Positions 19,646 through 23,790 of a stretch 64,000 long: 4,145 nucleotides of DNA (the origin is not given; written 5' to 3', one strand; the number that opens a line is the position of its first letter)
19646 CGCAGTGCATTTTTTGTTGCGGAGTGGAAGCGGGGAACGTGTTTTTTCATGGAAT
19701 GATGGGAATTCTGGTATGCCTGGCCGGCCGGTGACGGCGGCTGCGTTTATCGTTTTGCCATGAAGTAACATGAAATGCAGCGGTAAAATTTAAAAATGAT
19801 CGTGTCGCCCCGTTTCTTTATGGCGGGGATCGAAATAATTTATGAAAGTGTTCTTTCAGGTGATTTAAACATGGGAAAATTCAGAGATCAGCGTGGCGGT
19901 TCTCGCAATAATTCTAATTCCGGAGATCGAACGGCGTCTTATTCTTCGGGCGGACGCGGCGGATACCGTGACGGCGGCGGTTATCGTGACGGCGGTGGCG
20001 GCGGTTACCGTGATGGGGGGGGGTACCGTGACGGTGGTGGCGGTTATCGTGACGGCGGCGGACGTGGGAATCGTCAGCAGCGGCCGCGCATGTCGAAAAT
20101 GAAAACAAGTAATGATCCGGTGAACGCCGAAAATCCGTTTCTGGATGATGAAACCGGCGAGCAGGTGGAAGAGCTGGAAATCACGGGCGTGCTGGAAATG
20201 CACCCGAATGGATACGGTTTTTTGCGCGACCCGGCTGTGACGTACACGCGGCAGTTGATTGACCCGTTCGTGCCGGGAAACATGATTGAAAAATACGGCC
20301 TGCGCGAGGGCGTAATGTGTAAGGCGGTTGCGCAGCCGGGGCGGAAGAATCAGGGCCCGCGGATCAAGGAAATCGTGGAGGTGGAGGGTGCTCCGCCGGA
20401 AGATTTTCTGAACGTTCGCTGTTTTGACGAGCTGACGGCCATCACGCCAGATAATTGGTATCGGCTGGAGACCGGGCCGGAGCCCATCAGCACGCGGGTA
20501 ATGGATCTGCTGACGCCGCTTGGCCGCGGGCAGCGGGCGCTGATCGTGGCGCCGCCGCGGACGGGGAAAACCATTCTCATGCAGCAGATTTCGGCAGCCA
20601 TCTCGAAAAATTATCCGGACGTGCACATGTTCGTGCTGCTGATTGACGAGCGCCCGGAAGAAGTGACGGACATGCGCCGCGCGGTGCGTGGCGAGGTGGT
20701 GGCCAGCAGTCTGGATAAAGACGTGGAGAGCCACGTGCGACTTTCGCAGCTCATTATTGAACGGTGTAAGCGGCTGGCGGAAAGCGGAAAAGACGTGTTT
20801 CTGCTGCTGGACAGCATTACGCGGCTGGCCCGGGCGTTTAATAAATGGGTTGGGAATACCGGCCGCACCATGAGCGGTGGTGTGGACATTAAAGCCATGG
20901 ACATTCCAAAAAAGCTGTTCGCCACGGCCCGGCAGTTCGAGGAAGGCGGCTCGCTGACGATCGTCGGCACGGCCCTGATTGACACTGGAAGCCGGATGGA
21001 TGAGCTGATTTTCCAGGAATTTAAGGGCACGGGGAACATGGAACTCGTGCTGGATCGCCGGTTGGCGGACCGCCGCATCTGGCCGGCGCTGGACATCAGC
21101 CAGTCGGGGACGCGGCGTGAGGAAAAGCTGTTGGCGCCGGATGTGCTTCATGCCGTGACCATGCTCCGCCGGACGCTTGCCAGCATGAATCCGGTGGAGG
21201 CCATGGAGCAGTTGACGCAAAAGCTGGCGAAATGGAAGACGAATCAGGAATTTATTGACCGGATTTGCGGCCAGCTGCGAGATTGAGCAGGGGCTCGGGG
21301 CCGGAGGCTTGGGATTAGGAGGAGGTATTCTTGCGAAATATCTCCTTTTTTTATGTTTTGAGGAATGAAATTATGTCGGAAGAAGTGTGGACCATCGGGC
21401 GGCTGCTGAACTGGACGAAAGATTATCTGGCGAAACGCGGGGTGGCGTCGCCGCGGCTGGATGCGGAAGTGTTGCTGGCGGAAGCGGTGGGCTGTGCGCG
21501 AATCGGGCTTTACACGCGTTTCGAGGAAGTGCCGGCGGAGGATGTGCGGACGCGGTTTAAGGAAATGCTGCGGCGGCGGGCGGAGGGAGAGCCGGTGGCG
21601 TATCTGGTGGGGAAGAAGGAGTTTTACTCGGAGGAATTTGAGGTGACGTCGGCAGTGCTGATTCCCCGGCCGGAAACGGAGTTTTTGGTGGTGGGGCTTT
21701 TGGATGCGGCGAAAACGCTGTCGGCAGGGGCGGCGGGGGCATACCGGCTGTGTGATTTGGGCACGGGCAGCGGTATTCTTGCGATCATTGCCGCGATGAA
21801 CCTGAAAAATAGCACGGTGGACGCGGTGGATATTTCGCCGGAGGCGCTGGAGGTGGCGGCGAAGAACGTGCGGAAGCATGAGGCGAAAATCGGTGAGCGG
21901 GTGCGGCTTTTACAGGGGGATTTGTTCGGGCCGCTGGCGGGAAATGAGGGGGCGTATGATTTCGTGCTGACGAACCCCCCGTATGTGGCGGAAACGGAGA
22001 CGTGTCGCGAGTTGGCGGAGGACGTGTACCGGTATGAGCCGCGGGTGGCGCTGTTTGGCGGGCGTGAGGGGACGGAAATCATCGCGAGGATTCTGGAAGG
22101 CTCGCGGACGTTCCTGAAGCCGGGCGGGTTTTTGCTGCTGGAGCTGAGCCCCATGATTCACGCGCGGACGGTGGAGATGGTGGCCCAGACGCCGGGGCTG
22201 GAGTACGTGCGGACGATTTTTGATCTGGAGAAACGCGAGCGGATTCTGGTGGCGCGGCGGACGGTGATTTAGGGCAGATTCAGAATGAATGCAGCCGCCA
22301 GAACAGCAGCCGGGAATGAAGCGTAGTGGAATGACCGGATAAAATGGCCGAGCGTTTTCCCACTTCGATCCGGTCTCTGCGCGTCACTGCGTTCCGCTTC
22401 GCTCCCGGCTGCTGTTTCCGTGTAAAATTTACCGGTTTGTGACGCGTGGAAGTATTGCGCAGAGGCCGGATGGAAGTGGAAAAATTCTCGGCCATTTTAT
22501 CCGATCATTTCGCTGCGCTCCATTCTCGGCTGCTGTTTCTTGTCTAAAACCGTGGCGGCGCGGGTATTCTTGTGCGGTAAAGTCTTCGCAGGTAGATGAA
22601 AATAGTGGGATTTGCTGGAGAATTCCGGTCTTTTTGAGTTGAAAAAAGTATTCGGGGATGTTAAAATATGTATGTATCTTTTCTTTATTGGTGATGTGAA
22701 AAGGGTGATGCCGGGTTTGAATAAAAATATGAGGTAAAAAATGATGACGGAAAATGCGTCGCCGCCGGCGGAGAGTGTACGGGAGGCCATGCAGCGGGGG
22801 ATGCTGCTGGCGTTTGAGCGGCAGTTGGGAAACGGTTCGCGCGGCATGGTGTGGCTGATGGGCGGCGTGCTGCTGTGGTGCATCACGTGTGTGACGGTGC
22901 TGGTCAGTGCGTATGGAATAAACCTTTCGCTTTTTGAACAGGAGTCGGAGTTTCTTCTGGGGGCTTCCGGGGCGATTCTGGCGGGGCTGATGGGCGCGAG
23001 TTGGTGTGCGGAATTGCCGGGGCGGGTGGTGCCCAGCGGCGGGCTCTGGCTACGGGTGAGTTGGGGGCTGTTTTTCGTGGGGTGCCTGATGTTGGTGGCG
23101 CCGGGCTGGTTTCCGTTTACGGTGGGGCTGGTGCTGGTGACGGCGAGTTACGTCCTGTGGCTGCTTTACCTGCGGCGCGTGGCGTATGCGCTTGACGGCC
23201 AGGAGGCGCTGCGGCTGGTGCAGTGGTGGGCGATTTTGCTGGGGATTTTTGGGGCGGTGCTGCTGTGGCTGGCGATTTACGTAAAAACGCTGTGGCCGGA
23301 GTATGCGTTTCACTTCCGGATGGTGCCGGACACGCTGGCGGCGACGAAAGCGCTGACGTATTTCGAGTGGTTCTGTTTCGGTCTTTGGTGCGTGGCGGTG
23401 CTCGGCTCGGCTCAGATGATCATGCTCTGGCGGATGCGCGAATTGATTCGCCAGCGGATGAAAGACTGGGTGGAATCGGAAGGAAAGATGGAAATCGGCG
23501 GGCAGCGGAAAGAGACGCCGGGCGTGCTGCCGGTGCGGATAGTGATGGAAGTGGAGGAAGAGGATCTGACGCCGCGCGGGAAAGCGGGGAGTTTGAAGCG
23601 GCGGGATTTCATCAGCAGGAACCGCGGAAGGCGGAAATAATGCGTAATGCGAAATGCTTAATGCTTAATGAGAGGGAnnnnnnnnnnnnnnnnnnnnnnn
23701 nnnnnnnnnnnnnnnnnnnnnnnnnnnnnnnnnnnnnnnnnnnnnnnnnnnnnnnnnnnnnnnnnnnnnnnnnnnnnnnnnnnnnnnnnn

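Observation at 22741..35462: Eighteen-gene head-to-tail array of paralogous small multi-pass membrane proteins sharing an N-terminal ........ box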

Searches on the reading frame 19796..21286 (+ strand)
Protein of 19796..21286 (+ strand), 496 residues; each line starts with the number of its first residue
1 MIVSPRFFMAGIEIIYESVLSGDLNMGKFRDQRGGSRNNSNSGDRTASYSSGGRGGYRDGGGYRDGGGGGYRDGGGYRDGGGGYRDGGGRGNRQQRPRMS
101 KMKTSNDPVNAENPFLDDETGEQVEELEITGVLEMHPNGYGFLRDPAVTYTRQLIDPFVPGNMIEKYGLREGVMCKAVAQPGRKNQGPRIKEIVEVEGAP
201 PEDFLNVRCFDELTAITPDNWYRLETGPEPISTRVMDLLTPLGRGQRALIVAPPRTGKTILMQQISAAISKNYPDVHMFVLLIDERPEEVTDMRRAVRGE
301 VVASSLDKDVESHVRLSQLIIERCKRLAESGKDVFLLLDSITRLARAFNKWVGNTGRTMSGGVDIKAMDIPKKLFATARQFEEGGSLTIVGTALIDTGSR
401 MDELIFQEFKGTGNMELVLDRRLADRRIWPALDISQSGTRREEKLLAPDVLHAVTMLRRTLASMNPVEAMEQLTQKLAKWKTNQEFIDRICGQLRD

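Call 10: search_protein_families(library=pfam, proteins=[window:19796-21286:+], max_evalue=0.00001)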
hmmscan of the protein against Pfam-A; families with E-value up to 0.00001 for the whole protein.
window:19796-21286:+ (496 aa): 2 families
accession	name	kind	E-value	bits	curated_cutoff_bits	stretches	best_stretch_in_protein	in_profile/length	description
PF00006.31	ATP-synt_ab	-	1.7e-22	80.5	29.5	1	233-437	2-211/213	ATP synthase alpha/beta family, nucleotide-binding domain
PF07497.18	Rho_RNA_bind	-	5e-10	39.5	27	1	130-201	2-72/73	Rho termination factor, RNA-binding domain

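Call 35: find_related_loci(query=window:19796-21286:+, collection=genome_contigs, flank=10000)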
Query window:19796-21286:+ (496 aa) in genome_contigs; peptide patterns used: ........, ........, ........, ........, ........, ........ (x = any residue, [..] = any of these).
600 stretches matched a pattern (row limit reached: there are more); 593 encode a relative of the query (tblastn E <= 1e-3); the best 80 are kept; 80 distinct loci.
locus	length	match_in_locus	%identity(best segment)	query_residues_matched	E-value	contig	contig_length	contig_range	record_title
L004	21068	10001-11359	84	23-496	0e+0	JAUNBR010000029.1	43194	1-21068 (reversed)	MAG: Planctomycetia bacterium isolate S1R_St_60 NODE_335_length_43194_cov_47.113331, whole genome shotgun sequence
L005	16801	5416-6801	79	30-496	0e+0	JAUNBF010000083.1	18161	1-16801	MAG: Planctomycetia bacterium isolate S1R_St_26 NODE_1225_length_18161_cov_30.321164, whole genome shotgun sequence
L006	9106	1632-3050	70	22-496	0e+0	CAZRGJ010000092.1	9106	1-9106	MAG TPA_asm: uncultured Planctomycetaceae bacterium isolate SRP315200_co1_900 genome assembly, contig: NODE_17598_length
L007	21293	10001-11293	70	70-492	0e+0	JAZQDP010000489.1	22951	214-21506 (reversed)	MAG: Thermoguttaceae bacterium isolate T1900044636_TS20190102.MAGScoT_cleanbin_000039 SGB_1152_k141_1414989, whole genom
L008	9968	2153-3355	75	88-492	0e+0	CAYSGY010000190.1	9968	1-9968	MAG TPA_asm: uncultured Planctomycetaceae bacterium isolate SRP278314_co1_1 genome assembly, contig: NODE_8502_length_99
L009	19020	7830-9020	74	94-492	0e+0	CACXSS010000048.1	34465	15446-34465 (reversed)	MAG: uncultured planctomycete isolate RUG11551 genome assembly, contig: RUG11551_asm_48, whole genome shotgun sequence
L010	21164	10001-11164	75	103-492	0e+0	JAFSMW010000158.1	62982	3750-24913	MAG: Thermoguttaceae bacterium isolate RGIG3287 Goat_Reticulum-4__c405039, whole genome shotgun sequence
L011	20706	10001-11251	73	76-492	0e+0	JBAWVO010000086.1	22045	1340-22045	MAG: Planctomycetota bacterium isolate ELA013 MAG013_86, whole genome shotgun sequence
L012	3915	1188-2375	73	89-492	0e+0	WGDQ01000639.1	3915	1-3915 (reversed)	MAG: Planctomycetaceae bacterium isolate S146_10 k151_599364, whole genome shotgun sequence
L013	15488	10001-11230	72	89-492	0e+0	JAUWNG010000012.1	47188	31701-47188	MAG: Planctomycetota bacterium isolate CSMAG_2418 CSMAG_2418_k141_302343_length_47188_cov_16.0000, whole genome shotgun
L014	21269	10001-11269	70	62-494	0e+0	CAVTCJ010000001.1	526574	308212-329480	MAG: uncultured Planctomycetota bacterium isolate MFD02416.bin.2.218 genome assembly, contig: contig_10019, whole genome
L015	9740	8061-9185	78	119-492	0e+0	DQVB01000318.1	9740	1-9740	MAG TPA_asm: Planctomycetota bacterium isolate SZUA-1497 k95_42819, whole genome shotgun sequence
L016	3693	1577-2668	80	130-492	0e+0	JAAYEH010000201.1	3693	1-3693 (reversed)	MAG: Rhodopirellula sp. isolate AS06rmzACSIP_8 240177_AS06, whole genome shotgun sequence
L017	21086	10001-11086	80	131-492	0e+0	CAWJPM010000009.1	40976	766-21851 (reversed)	MAG: Pirellulales bacterium isolate MFD04492.bin.2.107 genome assembly, contig: contig_1949, whole genome shotgun sequen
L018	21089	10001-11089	78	130-492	0e+0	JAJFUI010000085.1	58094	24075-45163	MAG: Planctomycetaceae bacterium isolate bin.426 k141_4185374, whole genome shotgun sequence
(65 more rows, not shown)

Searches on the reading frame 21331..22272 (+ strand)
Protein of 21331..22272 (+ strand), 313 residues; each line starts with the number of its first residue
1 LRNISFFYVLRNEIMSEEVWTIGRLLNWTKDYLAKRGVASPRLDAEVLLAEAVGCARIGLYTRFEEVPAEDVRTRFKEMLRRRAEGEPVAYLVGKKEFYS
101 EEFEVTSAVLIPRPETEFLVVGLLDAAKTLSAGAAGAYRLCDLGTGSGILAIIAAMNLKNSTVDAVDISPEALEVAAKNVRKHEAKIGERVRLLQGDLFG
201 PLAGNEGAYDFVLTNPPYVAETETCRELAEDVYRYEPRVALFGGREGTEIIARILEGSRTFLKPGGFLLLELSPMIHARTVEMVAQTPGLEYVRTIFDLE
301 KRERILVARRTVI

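Call 10: search_protein_families(library=pfam, proteins=[window:21331-22272:+], max_evalue=0.00001)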
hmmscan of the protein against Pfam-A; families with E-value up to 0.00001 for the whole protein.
window:21331-22272:+ (313 aa): 7 families
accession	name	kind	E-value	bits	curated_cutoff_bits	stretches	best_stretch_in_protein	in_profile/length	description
PF17827.6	PrmC_N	-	1.3e-20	74.1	23.4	1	25-94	2-71/71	PrmC N-terminal domain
PF05175.20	MTS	-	3.2e-14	53.3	23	1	139-232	34-122/170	Methyltransferase small domain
PF13847.12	Methyltransf_31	-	4.8e-10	39.7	27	1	137-231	4-82/145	Methyltransferase domain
PF13649.12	Methyltransf_25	-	9.5e-10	39.5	27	1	141-233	2-90/97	Methyltransferase domain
PF06325.19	PrmA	-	1.6e-09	38.1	22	1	139-215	164-233/296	Ribosomal protein L11 methyltransferase (PrmA)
PF08242.18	Methyltransf_12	-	1.7e-09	38.7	30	1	142-215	2-72/98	Methyltransferase domain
PF08241.18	Methyltransf_11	-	2e-06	28.8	21.2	0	142-214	2-66/95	Methyltransferase domain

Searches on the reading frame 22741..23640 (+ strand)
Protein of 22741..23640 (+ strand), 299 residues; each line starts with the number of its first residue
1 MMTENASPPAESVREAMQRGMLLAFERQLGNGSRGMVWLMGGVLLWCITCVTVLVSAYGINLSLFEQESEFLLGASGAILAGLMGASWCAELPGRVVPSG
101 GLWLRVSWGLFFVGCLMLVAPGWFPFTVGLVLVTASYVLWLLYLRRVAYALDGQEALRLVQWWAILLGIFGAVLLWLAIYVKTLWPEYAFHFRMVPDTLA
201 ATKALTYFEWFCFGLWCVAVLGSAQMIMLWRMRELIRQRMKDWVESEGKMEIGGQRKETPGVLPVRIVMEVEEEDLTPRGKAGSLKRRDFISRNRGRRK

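Call 5: search_protein_families(library=pfam, proteins=[window:22741-23640:+], max_evalue=1)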
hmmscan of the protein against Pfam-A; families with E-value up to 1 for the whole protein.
window:22741-23640:+ (299 aa): 0 families

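Call 51: search_protein_families(library=padloc, proteins=[window:22741-23640:+], max_evalue=0.001)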
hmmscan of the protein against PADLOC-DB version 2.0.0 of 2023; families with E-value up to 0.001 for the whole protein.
window:22741-23640:+ (299 aa): 0 families
